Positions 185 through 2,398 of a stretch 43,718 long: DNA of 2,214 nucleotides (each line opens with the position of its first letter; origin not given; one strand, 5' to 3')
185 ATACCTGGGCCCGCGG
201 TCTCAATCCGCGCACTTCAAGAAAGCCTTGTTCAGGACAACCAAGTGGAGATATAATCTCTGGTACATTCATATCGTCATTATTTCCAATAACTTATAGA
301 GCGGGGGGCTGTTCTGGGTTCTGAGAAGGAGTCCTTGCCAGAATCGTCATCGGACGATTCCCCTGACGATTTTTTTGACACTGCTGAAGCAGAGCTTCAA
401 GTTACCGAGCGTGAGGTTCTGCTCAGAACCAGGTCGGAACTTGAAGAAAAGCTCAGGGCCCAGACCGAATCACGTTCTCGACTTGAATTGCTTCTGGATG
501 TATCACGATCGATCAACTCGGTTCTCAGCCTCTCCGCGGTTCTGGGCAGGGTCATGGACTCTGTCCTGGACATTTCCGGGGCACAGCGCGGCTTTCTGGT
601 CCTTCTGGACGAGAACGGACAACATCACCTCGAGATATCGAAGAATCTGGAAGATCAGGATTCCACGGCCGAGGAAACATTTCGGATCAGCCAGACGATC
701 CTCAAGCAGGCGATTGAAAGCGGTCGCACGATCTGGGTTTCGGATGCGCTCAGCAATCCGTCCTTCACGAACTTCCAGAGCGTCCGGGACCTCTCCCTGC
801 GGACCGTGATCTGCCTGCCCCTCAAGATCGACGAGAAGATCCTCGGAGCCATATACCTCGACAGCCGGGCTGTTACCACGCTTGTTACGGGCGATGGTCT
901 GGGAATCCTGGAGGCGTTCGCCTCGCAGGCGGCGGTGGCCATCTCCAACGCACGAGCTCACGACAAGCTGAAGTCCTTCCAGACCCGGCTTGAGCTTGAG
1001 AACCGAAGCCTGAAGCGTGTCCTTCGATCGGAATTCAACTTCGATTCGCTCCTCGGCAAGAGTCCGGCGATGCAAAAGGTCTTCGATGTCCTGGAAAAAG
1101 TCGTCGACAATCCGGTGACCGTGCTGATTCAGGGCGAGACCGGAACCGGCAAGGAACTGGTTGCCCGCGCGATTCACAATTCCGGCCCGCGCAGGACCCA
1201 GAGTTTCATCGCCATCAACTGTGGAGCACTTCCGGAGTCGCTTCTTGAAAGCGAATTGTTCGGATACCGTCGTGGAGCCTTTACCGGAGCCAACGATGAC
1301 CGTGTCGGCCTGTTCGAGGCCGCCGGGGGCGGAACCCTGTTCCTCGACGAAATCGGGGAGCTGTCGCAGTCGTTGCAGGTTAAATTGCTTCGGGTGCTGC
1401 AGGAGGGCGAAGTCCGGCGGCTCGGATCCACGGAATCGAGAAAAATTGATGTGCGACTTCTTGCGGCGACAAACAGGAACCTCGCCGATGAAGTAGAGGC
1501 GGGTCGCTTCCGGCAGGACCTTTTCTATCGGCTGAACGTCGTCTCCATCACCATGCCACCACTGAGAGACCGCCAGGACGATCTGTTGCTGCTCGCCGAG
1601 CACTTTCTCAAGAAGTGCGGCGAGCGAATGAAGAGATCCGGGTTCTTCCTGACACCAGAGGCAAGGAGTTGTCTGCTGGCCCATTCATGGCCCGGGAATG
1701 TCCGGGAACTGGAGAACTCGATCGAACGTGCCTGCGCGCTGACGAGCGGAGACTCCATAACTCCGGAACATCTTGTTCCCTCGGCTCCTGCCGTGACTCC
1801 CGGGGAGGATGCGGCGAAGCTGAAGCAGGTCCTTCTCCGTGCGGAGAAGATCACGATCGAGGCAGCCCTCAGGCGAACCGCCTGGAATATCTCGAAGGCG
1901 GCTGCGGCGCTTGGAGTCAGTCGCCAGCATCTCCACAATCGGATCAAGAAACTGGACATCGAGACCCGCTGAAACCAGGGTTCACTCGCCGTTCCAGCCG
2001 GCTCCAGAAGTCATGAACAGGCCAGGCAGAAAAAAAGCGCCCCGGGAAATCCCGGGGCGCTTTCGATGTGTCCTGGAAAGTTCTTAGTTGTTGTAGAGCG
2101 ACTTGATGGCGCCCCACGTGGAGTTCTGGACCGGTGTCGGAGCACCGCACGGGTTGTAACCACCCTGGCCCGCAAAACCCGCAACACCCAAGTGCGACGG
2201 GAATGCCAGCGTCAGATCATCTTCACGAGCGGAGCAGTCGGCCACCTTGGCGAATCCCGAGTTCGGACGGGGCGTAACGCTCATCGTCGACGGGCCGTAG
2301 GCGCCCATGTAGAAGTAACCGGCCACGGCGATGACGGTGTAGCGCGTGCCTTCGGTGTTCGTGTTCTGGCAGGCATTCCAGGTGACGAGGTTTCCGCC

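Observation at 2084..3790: Tandem paralogous Cys-rich secreted proteins of unknown family, each an independent promoter-SD-terminator cassette, next to a GAF-sigma54 activator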

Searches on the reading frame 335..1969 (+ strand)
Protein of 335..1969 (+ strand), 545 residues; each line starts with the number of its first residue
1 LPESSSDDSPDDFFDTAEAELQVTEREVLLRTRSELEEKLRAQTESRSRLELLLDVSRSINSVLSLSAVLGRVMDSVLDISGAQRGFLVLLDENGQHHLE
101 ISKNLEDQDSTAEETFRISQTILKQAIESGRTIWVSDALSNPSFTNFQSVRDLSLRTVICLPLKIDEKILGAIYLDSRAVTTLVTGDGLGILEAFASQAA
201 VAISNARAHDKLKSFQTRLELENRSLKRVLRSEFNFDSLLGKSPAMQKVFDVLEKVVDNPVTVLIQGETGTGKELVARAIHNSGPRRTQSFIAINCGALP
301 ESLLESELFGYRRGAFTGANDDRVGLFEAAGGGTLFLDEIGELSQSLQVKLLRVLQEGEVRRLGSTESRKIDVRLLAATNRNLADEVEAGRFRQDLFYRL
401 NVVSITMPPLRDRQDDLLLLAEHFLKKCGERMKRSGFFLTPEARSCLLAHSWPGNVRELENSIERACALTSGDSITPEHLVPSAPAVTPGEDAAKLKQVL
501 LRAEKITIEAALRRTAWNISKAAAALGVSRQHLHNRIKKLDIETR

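Call 4: search_protein_families(library=pfam, proteins=[window:335-1969:+], max_evalue=1)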
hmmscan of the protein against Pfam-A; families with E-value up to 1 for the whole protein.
window:335-1969:+ (545 aa): 22 families
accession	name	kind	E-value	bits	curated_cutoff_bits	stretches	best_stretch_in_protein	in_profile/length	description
PF00158.32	Sigma54_activat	-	1.4e-72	243.3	20.2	1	239-405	1-167/168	Sigma-54 interaction domain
PF14532.12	Sigma54_activ_2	-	3.3e-25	89.4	25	1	240-410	1-138/138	Sigma-54 interaction domain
PF25601.1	AAA_lid_14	-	3.1e-22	78.6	27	1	411-486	1-76/87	AAA+ ATPase lid domain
PF13185.12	GAF_2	-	1.8e-15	57.8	28.6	1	64-203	2-135/136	GAF domain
PF01590.32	GAF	-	1.1e-13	52.2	22.4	1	66-203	2-133/133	GAF domain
PF02954.25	HTH_8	-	6.1e-11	42.3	22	1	503-540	5-42/42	Bacterial regulatory protein, Fis family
PF13492.12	GAF_3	-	2.7e-09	37.9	27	1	69-205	5-129/129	GAF domain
PF07728.20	AAA_5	-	4.5e-06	27.2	22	1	263-382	2-124/139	AAA domain (dynein-related subfamily)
PF00004.35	AAA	-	0.00024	22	21.2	1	263-388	1-115/131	ATPase family associated with various cellular activities (AAA)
PF07724.20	AAA_2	-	0.0013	19.3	27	1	261-373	4-114/166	AAA domain (Cdc48 subfamily)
PF13191.12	AAA_16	-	0.0029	18.5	32.6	1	239-303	2-73/167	AAA ATPase domain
PF01078.27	Mg_chelatase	-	0.006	16.4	20.3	1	320-381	95-158/207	Magnesium chelatase, subunit ChlI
PF13556.12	HTH_30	-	0.007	16.6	27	1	511-540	8-36/59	PucR C-terminal helix-turn-helix domain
PF06414.18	Zeta_toxin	-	0.015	15.2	22.3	0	258-293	14-48/199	Zeta toxin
PF12775.13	AAA_7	-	0.016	15.2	25.8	1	251-298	24-71/181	P-loop containing dynein motor region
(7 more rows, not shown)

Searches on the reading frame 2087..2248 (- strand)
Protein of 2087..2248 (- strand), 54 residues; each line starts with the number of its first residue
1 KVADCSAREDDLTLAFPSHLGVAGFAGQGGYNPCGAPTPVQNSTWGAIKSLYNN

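Call 77: search_protein_families(library=ncbifam, proteins=[window:2087-2248:-], max_evalue=10)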
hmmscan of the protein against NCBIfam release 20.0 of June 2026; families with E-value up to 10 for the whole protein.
seq(54 aa): 0 families
